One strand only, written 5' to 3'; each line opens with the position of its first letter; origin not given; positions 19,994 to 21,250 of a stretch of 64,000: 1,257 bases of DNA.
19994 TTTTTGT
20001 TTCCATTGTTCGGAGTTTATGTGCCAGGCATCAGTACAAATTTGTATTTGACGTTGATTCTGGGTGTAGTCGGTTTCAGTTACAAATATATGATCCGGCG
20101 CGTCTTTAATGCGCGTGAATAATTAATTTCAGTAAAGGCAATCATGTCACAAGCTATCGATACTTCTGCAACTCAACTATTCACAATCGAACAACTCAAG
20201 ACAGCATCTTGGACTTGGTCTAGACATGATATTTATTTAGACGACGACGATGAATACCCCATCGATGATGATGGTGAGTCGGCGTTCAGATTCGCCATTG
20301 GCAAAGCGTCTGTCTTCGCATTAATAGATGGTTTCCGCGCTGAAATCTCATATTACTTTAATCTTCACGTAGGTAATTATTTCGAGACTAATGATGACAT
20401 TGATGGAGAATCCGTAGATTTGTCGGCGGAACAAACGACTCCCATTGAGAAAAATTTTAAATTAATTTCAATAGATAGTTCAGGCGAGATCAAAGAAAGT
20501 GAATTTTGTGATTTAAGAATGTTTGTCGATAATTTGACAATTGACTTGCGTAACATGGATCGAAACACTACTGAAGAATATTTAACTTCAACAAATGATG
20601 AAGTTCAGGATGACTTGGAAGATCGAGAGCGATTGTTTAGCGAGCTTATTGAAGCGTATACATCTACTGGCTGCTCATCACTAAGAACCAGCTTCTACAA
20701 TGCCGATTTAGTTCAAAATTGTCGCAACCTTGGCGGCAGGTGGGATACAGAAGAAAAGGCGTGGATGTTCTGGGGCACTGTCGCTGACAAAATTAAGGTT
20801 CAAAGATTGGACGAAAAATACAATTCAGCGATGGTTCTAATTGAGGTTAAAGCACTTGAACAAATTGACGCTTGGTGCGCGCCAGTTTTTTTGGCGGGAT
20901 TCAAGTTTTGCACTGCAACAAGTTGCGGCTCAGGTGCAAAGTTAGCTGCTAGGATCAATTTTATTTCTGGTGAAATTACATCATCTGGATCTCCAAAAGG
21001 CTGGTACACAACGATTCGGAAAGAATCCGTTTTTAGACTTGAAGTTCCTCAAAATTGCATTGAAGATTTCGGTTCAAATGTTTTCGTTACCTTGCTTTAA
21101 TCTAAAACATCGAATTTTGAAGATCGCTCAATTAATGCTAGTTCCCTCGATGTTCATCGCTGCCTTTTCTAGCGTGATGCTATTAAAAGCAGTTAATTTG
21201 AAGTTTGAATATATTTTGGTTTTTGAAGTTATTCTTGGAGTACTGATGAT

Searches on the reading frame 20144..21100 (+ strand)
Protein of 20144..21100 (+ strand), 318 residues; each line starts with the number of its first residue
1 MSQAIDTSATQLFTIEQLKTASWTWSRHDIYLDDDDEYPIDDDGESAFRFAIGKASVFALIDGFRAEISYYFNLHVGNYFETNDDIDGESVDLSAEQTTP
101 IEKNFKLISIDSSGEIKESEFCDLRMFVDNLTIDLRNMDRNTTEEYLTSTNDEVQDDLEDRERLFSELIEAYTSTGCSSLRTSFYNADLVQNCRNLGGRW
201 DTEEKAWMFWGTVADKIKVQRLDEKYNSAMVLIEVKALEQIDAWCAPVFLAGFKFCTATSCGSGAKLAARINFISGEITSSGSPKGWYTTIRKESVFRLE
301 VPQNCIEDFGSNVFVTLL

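Call 9: search_protein_families(library=pfam, proteins=[window:20144-21100:+], max_evalue=0.01)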
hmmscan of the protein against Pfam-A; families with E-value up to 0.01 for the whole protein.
window:20144-21100:+ (318 aa): 0 families

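Call 34: search_protein_families(library=ncbifam, proteins=[window:20144-21100:+], max_evalue=1)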
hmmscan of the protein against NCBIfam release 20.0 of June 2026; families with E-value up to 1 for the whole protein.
window:20144-21100:+ (318 aa): 3 families
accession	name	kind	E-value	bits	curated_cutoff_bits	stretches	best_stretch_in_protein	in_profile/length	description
TIGR04041.1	activase_YjjW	hypoth_equivalog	0.0038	16.7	250.2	1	105-158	137-190/276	YjjW family glycine radical enzyme activase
NF043069.1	T4HPD_activ_SAM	equivalog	0.0038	16.6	425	1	107-159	154-206/299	trans-4-hydroxy-L-proline dehydratase activase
TIGR01655.1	yxeA_fam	subfamily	0.041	14.5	29.65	1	78-126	32-74/114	YxeA family protein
